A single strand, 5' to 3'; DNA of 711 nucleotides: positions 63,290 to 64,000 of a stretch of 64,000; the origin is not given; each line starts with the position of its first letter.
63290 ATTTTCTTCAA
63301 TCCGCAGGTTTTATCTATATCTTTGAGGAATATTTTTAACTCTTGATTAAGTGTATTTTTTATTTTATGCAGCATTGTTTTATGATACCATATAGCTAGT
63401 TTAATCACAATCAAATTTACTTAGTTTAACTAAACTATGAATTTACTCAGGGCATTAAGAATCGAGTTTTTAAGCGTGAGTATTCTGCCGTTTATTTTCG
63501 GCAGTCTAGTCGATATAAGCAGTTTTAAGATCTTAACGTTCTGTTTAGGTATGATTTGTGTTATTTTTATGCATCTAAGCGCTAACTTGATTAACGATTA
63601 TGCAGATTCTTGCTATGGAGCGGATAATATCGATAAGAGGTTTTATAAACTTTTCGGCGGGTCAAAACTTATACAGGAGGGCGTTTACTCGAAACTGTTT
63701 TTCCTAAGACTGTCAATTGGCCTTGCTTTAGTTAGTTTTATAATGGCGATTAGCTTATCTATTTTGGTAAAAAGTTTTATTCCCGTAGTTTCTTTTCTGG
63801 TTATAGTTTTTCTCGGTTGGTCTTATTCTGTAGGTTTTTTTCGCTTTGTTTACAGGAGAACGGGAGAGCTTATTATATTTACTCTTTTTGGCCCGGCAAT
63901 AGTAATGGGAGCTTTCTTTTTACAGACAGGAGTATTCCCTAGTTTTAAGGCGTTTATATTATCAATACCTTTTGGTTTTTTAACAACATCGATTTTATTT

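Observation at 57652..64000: Carotenoid-type cluster resembling a C50 / elongated-carotenoid pathway, with ispH embedded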

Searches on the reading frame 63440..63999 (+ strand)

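Call 4: search_protein_families(library=pfam, proteins=[window:63440-63999:+], max_evalue=0.01)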
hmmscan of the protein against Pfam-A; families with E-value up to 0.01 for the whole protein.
window:63440-63999:+ (186 aa): 1 family
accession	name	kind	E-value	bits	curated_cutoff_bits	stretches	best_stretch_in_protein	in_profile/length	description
PF01040.23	UbiA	-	7.5e-14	52.1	34.2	1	17-185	4-157/250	UbiA prenyltransferase family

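Call 5: search_protein_families(library=ncbifam, proteins=[window:63440-63999:+], max_evalue=0.01)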
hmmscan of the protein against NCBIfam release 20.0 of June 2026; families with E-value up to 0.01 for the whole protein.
window:63440-63999:+ (186 aa): 10 families
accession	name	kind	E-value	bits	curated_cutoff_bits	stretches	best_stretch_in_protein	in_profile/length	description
NF004751.0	PRK06080.1-3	equivalog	1.7e-17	64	264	1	3-186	14-191/296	1,4-dihydroxy-2-naphthoate polyprenyltransferase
TIGR02235.1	menA_cyano-plnt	equivalog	2.6e-13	49.9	225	1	4-186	4-178/285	2-carboxy-1,4-naphthoquinone phytyltransferase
NF004749.0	PRK06080.1-1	equivalog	3.6e-12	46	277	1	6-185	26-200/311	1,4-dihydroxy-2-naphthoate polyprenyltransferase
NF004750.0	PRK06080.1-2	equivalog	1.5e-11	44.2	346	1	3-186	10-194/301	1,4-dihydroxy-2-naphthoate polyprenyltransferase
TIGR00751.1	menA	equivalog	8.9e-11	41.8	102.15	1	27-186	23-181/284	1,4-dihydroxy-2-naphthoate octaprenyltransferase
NF004617.0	PRK05951.1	equivalog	3e-10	39.7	239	1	26-184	43-196/306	prenyltransferase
NF009926.0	PRK13387.1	equivalog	7e-10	38.5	316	1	2-167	6-168/317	1,4-dihydroxy-2-naphthoate polyprenyltransferase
NF004754.0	PRK06080.1-6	equivalog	4.5e-07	29.5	522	1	6-183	16-194/308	1,4-dihydroxy-2-naphthoate polyprenyltransferase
NF004753.0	PRK06080.1-5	equivalog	7.8e-07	28.6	555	1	28-178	47-190/312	1,4-dihydroxy-2-naphthoate polyprenyltransferase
NF009523.0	PRK12884.1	equivalog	0.0031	16.8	269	1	3-162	8-151/279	prenyltransferase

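Call 8: find_homologous_proteins(query=window:63440-63999:+, max_evalue=0.001)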
Query window:63440-63999:+ (186 aa): 399 proteins with E <= 0.001 among 660 candidates; the best 120 are listed.
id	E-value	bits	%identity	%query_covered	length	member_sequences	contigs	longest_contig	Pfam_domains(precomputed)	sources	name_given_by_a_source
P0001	4.0e-108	377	100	100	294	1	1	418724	PF01040.24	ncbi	-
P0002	2.6e-60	221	59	100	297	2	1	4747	PF01040.24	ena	-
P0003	3.7e-59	218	59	100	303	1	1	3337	PF01040.24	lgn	-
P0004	9.3e-59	216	57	100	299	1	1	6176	PF01040.24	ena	-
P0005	1.8e-58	215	57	100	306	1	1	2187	PF01040.24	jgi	-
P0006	6.5e-58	214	58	100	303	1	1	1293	PF01040.24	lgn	-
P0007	6.9e-58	213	57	99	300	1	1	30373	PF01040.24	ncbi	ncbi:MAG: prenyltransferase [Candidatus Omnitrophota bacterium]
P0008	9.9e-58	213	58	100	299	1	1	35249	PF01040.24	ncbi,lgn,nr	ncbi:MAG: prenyltransferase [Candidatus Omnitrophica bacterium]|nr:prenyltransferase [Candidatus Omn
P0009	1.0e-57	213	60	100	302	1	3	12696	PF01040.24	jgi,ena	-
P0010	1.6e-57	212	58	100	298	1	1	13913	PF01040.24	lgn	-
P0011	1.9e-57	212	59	100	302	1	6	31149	PF01040.24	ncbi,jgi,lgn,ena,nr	ncbi:MAG: hypothetical protein AMJ95_06495 [Omnitrophica WOR_2 bacterium SM23_72]|nr:MAG: hypothetic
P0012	3.6e-57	211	58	99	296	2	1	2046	PF01040.24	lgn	-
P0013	5.7e-57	210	58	100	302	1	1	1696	PF01040.24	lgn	-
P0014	7.5e-57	210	55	100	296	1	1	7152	PF01040.24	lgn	-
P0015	7.6e-57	210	57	100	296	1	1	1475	PF01040.24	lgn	-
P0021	1.9e-56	209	55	100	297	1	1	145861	PF01040.24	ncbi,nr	ncbi:MAG: prenyltransferase [Candidatus Omnitrophica bacterium]|nr:prenyltransferase [Candidatus Omn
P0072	4.5e-54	201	54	100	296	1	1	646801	PF01040.24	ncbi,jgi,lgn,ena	ncbi:MAG: prenyltransferase [Candidatus Omnitrophota bacterium]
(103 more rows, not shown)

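Call 9: find_encoding_contigs(protein=P0001, flank=10000, max_places=3)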
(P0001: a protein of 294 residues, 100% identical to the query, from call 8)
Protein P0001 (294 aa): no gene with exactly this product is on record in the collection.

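Call 11: find_encoding_contigs(protein=P0072, flank=10000, max_places=3)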
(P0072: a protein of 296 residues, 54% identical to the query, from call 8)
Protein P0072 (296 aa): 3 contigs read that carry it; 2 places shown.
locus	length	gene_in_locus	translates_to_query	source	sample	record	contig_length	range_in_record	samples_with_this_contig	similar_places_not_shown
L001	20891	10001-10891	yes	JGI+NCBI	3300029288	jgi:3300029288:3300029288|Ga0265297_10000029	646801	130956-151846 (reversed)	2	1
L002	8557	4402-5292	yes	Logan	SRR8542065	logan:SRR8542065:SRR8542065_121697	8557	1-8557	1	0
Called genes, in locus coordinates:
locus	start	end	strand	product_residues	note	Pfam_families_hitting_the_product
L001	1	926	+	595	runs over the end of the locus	PF12895:ANAPC3 (faint), PF07719:TPR_2 (faint), PF13174:TPR_6 (faint), PF13374:TPR_10 (faint), PF13424:TPR_12 (faint), PF13428:TPR_14 (faint), PF13414:TPR_11 (weak), PF14559:TPR_19 (weak), +7 more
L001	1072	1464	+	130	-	PF03819:MazG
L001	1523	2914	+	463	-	PF00291:PALP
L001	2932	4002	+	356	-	PF04015:DUF362, PF00037:Fer4, PF12797:Fer4_2 (faint), PF12837:Fer4_6 (weak), PF13237:Fer4_10, PF14697:Fer4_21, PF12838:Fer4_7, PF13187:Fer4_9, +4 more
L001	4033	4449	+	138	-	PF01894:YjbQ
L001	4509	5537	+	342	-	PF01641:SelR, PF01625:PMSR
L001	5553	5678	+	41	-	PF06397:Desulfoferrod_N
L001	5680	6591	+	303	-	PF01545:Cation_efflux, PF16916:ZT_dimer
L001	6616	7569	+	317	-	PF00056:Ldh_1_N, PF02866:Ldh_1_C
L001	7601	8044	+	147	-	PF07681:DoxX, PF04173:DoxD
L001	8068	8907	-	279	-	PF02401:LYTB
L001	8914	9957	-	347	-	PF00348:polyprenyl_synt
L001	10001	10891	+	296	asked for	PF01040:UbiA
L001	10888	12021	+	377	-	PF01266:DAO (faint), PF07992:Pyr_redox_2, PF13454:NAD_binding_9 (faint), PF00070:Pyr_redox (weak)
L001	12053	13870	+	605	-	PF01522:Polysacc_deac_1, PF02638:GHL10, PF13200:DUF4015 (weak)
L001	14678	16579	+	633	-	PF07715:Plug, PF00593:TonB_dep_Rec_b-barrel, PF14905:OMP_b-brl_3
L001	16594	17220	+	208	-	PF01618:MotA_ExbB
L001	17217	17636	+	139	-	PF02472:ExbD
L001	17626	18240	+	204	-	PF13103:TonB_2 (weak), PF03544:TonB_C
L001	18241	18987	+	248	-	PF02511:Thy1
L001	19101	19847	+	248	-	PF00300:His_Phos_1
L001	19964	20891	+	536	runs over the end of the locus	PF02321:OEP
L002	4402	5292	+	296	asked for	PF01040:UbiA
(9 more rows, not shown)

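Call 12: find_encoding_contigs(protein=P0021, flank=10000, max_places=3)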
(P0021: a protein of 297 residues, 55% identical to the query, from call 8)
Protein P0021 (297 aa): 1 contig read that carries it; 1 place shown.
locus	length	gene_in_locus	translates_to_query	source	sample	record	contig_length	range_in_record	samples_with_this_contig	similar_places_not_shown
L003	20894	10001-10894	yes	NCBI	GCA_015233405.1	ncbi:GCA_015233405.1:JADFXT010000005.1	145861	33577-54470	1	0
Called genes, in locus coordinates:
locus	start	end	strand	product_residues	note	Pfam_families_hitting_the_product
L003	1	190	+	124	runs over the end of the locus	-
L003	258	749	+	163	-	-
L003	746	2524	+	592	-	PF02973:Sialidase (faint), PF07953:Toxin_R_bind_N (faint), PF13385:Laminin_G_3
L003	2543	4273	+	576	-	PF11104:PilM_2, PF06723:MreB_Mbl (weak), PF14450:FtsA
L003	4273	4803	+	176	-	-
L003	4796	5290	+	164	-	-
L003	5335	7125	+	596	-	PF09852:DUF2079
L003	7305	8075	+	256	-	PF01145:Band_7, PF13421:Band_7_1 (weak)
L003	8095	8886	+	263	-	PF02673:BacA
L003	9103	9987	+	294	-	PF25062:ARM_TT21_N, PF12569:NatA_aux_su (faint), PF23914:TPR_CcmH_CycH (faint), PF13431:TPR_17 (faint), PF07719:TPR_2 (faint), PF13174:TPR_6 (faint), PF13181:TPR_8 (faint), PF25060:ARM_TT21_2nd (weak), +7 more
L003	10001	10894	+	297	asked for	PF01040:UbiA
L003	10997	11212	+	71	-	-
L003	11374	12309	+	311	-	PF13175:AAA_15 (faint), PF00005:ABC_tran, PF13304:AAA_21, PF27102:NodI_C (weak)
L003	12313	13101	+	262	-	PF01061:ABC2_membrane, PF12698:ABC2_membrane_3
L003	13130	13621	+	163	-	-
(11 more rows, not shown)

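Call 15: find_related_loci(query=A1, collection=genome_contigs, flank=10000)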
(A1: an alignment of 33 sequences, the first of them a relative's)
Query A1 (294 aa) in genome_contigs; peptide patterns used: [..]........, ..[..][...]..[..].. (x = any residue, [..] = any of these).
575 stretches matched a pattern; 543 encode a relative of the query (tblastn E <= 1e-3); the best 80 are kept; 80 distinct loci.
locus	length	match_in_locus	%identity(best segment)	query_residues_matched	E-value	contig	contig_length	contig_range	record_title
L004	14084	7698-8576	53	2-294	1e-90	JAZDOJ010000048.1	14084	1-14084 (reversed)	MAG: Candidatus Omnitrophota bacterium isolate MEGAHIT-group-0.767 k141_18526236, whole genome shotgun sequence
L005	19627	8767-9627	52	2-288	3e-90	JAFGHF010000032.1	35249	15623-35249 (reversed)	MAG: Candidatus Omnitrophota bacterium isolate Zod_Metabat.1437 k87_6504712, whole genome shotgun sequence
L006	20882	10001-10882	50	1-294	4e-90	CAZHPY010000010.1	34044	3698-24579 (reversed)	MAG TPA_asm: uncultured Planctomycetia bacterium isolate binchicken_co220_179 genome assembly, contig: NODE_720_length_3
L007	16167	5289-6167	49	2-294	5e-90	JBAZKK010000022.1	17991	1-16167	MAG: Candidatus Omnitrophota bacterium isolate SO_2017_LW4_141 scaffold_6140_c1_LW137-91_2017, whole genome shotgun sequ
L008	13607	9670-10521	53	2-285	6e-90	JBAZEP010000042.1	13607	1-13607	MAG: Candidatus Omnitrophota bacterium isolate SO_2017_LW3_129 NODE_13152_length_13607_cov_5.452226_LW162_2017, whole ge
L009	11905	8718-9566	49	2-284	4e-89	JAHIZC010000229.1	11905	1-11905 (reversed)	MAG: Candidatus Omnitrophota bacterium isolate Modern_marine.mb.16 Modern_marine.mb.16_k141_2536060, whole genome shotgu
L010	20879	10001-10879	53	2-294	1e-88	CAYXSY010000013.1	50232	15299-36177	MAG TPA_asm: uncultured Planctomycetales bacterium isolate binchicken_co117_51 genome assembly, contig: NODE_1275_length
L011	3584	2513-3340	54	4-279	2e-89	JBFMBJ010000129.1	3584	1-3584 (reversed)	MAG: Candidatus Omnitrophota bacterium isolate MAG161 MAG161_129, whole genome shotgun sequence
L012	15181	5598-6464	49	2-290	3e-88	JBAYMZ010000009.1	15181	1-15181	MAG: Candidatus Omnitrophota bacterium isolate SO_2016_LW1_52 scaffold04101_LW64-88_2016, whole genome shotgun sequence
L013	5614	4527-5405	49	2-294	3e-88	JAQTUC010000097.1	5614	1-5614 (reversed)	MAG: Candidatus Omnitrophota bacterium isolate STB_55 NODE_44852_length_5614_cov_2.820667_Sandtown_B, whole genome shotg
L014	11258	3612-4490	49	2-294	4e-88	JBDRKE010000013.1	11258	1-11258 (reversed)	MAG: Candidatus Omnitrophota bacterium isolate MEGAHIT-group-1.695 k141_8112900, whole genome shotgun sequence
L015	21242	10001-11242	49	4-294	9e-88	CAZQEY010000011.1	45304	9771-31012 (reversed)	MAG TPA_asm: uncultured Planctomycetales bacterium isolate binchicken_co178_242 genome assembly, contig: NODE_1315_lengt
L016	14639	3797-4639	52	2-282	1e-87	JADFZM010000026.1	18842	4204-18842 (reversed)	MAG: Candidatus Omnitrophota bacterium isolate nHLHbin2 nHLH_bin2_NODE_26_length_18842_cov_6.041784, whole genome shotgu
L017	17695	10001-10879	50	2-294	1e-86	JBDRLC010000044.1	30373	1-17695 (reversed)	MAG: Candidatus Omnitrophota bacterium isolate MEGAHIT-group-1.759 k141_4764779, whole genome shotgun sequence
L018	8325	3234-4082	52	2-284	2e-86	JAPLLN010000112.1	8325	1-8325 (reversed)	MAG: Candidatus Omnitrophota bacterium isolate LacPavin_0419_WC70S_MAG_47_9 LacPavin_0419_WC70S_scaffold_714639, whole g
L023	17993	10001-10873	50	3-293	6e-86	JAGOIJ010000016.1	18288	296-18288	MAG: Candidatus Omnitrophota bacterium isolate Go_SlDig_bin_191 Go_SlDig_8683_length_18288_cov_4.861627, whole genome sh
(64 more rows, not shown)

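Call 18: search_solved_structures(query=P0001, max_evalue=1)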
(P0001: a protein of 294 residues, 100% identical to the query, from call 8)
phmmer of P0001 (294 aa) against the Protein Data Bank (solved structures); distinct sequences matched with E-value up to 1: 1.
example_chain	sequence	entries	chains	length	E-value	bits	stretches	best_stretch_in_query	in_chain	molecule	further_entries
8djk_B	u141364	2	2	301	5.2e-11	45.9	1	6-255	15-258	UbiA prenyltransferase domain-containing protein 1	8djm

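Call 19: search_solved_structures(query=L001:10888-12021:+, max_evalue=0.001)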
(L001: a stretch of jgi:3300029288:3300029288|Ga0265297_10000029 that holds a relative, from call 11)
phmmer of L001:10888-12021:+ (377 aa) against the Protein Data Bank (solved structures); distinct sequences matched with E-value up to 0.001: 88 (the best 60 are shown).
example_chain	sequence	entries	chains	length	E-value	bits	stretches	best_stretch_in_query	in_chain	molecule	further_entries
4nwz_A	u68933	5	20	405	3.7e-27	98.7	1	3-343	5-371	FAD-dependent pyridine nucleotide-disulfide oxidoreductase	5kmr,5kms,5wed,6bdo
5kmq_A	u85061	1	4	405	4.7e-27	98.4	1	3-341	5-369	FAD-dependent pyridine nucleotide-disulfide oxidoreductase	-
5na1_A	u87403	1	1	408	1.7e-26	96.5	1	3-342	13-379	NADH dehydrogenase-like protein SAOUHSC_00878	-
5kmp_A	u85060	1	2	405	4.6e-26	95.1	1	3-343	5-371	FAD-dependent pyridine nucleotide-disulfide oxidoreductase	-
5na4_A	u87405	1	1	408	8.1e-26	94.3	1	3-342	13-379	NADH dehydrogenase-like protein SAOUHSC_00878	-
9pxk_C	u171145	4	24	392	4.1e-24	88.7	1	3-339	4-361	NADH dehydrogenase-like protein YjlD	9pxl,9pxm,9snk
9ift_A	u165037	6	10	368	2.6e-18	69.6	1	3-336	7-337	FSP1 (tetrapod ancestor)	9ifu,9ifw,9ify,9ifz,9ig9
9qrt_A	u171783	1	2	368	6.9e-18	68.2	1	3-336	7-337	FSP1 (tetrapod ancestor; L323A mutant) bound to FAD and NAD+ and compound 2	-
3kd9_A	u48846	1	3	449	1.8e-17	66.9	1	3-292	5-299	Coenzyme A disulfide reductase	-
4fx9_A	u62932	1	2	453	2.1e-17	66.6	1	3-293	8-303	Coenzyme A disulfide reductase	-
3cgb_A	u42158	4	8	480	2.8e-17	66.2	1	3-304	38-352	Pyridine nucleotide-disulfide oxidoreductase, class I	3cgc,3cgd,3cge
5l1n_A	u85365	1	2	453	5.2e-17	65.3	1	3-293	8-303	Coenzyme A disulfide reductase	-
8yo8_A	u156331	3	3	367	7.8e-17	64.7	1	3-337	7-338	Ferroptosis suppressor protein 1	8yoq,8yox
8wik_A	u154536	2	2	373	8.1e-17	64.7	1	3-337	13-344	Ferroptosis suppressor protein 1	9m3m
8jsc_C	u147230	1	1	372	8.2e-17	64.7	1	3-337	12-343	Ferroptosis suppressor protein 1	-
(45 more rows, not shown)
